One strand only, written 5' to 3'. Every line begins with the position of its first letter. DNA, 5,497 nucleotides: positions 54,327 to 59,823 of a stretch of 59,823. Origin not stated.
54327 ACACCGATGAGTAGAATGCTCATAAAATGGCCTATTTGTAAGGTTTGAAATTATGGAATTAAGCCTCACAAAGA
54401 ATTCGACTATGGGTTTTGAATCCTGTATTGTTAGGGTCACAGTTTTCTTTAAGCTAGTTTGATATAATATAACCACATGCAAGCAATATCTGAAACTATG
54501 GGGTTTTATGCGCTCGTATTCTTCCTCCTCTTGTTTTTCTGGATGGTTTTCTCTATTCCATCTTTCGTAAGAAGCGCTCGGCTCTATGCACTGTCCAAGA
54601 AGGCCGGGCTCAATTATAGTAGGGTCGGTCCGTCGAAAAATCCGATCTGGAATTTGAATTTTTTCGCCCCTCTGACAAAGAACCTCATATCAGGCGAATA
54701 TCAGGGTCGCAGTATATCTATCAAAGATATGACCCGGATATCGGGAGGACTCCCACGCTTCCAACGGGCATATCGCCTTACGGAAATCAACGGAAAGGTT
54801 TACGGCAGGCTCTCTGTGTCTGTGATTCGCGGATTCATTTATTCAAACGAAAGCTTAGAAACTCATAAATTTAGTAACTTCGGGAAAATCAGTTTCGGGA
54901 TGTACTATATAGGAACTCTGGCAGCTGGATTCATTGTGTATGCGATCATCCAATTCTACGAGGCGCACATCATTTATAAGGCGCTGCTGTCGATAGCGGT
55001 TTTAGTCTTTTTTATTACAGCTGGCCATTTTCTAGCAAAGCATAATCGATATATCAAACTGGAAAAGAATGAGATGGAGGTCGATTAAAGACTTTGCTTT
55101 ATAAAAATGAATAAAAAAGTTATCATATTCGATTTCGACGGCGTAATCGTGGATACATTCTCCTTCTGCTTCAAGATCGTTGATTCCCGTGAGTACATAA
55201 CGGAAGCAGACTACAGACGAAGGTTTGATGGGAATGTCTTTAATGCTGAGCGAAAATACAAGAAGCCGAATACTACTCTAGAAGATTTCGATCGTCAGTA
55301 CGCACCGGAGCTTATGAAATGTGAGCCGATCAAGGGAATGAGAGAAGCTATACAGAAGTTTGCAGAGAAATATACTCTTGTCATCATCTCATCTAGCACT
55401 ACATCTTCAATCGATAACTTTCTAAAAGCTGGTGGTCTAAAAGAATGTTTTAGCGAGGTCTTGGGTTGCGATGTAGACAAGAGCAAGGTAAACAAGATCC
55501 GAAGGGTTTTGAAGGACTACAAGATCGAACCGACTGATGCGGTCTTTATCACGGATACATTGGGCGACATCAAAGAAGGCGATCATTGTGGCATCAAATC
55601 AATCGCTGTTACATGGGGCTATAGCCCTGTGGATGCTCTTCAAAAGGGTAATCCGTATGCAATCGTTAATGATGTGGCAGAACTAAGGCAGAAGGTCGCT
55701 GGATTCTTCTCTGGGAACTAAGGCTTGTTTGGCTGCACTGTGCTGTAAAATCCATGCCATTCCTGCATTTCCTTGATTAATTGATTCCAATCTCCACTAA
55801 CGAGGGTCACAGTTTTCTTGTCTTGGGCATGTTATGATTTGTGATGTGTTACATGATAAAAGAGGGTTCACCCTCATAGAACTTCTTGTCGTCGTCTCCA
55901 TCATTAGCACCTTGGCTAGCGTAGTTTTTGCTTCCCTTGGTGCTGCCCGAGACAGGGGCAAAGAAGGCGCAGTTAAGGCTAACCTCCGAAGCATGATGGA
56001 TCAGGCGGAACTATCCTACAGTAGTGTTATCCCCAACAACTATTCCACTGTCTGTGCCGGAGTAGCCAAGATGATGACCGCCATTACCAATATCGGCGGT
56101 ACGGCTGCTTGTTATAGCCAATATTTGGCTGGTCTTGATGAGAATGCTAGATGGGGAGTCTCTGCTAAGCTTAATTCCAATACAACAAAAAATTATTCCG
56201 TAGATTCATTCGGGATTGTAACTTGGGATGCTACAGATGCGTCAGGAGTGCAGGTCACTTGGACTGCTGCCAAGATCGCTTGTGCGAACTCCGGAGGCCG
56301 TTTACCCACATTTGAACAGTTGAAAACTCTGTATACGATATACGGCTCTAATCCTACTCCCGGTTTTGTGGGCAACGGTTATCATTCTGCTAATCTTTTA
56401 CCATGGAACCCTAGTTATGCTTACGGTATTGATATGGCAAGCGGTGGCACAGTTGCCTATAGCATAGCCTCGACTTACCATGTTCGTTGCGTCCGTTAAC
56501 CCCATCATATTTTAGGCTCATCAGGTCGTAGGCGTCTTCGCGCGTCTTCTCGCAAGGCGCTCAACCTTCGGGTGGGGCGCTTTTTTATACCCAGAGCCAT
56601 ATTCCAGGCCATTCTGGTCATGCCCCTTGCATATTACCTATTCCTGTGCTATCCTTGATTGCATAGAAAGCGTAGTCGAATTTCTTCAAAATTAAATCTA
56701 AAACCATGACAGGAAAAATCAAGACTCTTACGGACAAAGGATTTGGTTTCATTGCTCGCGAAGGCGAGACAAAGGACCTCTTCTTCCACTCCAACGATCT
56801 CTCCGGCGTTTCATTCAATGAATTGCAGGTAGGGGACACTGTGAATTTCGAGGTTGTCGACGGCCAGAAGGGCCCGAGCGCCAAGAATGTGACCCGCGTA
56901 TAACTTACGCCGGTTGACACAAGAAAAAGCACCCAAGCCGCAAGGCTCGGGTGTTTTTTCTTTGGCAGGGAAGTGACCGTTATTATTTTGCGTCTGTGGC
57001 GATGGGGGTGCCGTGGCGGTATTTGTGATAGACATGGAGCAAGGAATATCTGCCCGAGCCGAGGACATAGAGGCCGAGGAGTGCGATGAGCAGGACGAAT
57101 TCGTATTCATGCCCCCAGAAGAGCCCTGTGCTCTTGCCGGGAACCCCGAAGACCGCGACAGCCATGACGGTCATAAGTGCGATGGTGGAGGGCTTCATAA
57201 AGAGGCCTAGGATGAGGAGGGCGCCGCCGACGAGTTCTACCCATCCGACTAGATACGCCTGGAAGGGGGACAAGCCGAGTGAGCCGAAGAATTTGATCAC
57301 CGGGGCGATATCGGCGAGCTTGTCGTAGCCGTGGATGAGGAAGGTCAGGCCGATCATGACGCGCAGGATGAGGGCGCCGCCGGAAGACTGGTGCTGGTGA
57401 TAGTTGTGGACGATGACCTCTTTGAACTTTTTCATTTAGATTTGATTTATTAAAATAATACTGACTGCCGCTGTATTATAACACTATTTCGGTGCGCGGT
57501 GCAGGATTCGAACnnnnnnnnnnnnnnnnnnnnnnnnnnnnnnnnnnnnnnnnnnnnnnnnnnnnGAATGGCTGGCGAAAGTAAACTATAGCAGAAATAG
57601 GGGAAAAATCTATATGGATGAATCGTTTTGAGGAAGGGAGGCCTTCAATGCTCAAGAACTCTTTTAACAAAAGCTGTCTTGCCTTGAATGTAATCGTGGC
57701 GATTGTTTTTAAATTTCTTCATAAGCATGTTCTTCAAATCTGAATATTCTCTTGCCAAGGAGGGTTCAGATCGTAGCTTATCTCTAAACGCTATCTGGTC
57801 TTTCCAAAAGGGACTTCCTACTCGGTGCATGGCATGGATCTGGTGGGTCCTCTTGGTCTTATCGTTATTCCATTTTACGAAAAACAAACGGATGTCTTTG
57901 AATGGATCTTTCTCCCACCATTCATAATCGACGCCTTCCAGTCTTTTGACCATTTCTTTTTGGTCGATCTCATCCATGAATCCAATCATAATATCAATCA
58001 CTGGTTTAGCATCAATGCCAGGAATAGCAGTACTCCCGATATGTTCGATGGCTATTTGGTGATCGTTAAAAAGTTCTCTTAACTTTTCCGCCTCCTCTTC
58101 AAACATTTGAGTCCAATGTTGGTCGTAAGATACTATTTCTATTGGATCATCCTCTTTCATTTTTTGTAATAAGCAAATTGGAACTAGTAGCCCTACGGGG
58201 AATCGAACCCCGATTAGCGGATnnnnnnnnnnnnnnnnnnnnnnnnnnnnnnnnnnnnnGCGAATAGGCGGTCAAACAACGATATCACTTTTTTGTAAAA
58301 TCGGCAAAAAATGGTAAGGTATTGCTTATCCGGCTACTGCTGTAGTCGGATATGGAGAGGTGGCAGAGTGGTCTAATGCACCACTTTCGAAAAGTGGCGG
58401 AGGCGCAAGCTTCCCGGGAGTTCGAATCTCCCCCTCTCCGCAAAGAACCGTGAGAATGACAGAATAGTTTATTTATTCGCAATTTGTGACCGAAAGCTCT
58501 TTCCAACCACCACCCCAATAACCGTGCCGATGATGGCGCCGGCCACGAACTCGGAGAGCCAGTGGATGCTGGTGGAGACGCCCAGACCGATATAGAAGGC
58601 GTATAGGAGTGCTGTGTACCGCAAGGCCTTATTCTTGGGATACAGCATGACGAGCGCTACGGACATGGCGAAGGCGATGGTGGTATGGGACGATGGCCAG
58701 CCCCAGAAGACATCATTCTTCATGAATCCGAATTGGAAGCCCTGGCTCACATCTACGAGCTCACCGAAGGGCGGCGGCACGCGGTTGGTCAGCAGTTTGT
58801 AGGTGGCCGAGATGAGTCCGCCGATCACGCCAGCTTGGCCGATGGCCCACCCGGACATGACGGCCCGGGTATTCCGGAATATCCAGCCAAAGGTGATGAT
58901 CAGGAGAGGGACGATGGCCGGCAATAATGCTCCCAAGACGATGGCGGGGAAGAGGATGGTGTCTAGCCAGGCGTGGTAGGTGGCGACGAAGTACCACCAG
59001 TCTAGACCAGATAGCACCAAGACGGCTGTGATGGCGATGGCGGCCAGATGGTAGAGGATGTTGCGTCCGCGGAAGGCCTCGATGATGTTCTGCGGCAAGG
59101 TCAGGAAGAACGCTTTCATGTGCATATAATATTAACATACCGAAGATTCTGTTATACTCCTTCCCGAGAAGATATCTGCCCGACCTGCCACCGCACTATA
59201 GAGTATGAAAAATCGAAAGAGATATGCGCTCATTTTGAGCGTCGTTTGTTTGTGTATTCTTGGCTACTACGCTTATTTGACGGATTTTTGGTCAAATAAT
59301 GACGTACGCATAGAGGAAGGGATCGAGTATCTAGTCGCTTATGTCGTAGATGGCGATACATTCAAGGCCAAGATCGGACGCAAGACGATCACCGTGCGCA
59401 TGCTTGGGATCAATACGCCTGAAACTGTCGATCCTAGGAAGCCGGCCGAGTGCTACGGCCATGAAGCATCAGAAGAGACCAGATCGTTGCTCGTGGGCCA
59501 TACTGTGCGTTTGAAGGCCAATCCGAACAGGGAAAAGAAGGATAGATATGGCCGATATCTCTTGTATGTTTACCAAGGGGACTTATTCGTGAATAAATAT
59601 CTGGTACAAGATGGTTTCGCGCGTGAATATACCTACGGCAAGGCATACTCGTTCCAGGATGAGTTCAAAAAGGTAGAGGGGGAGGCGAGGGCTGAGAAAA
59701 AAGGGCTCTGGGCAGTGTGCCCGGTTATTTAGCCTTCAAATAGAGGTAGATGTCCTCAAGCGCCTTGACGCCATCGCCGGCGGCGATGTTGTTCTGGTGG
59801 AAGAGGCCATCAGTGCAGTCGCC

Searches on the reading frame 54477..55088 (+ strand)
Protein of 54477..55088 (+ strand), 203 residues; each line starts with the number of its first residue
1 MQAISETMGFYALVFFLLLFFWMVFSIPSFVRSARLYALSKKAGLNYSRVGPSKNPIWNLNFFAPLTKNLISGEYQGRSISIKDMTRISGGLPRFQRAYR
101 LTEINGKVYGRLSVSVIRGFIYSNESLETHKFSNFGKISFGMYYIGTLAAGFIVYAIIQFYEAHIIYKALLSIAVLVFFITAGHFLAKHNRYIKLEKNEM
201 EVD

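Call 30: find_encoding_contigs(protein=window:54477-55088:+, flank=10000, max_places=1)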
Protein window:54477-55088:+ (203 aa): 1 contig read that carries it; 1 place shown.
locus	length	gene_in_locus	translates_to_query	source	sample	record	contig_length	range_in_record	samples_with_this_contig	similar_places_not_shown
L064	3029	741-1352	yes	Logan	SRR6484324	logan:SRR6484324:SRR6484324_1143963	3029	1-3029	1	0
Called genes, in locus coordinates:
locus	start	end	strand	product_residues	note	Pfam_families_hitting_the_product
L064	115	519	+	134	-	-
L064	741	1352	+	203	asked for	-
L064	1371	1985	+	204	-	PF00702:Hydrolase, PF12710:HAD (faint), PF13419:HAD_2, PF13242:Hydrolase_like (weak)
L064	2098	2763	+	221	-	PF07963:N_methyl, PF07603:Lcl_C (weak)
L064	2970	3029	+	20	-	?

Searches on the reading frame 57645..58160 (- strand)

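Call 57: search_protein_families(library=pfam, proteins=[window:57645-58160:-], max_evalue=0.01)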
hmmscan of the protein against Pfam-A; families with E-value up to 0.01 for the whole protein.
window:57645-58160:- (171 aa): 1 family
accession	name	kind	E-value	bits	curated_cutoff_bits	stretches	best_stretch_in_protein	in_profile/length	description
PF04229.20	GrpB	-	7.2e-45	153.4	25.5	1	6-170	1-158/159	GrpB protein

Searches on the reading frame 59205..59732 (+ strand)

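Call 57: search_protein_families(library=pfam, proteins=[window:59205-59732:+], max_evalue=0.01)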
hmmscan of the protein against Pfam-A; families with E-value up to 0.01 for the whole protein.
window:59205-59732:+ (175 aa): 1 family
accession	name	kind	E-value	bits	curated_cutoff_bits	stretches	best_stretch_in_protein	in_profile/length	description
PF00565.23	SNase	-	5.5e-24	85.1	21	1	63-170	1-106/107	Staphylococcal nuclease homologue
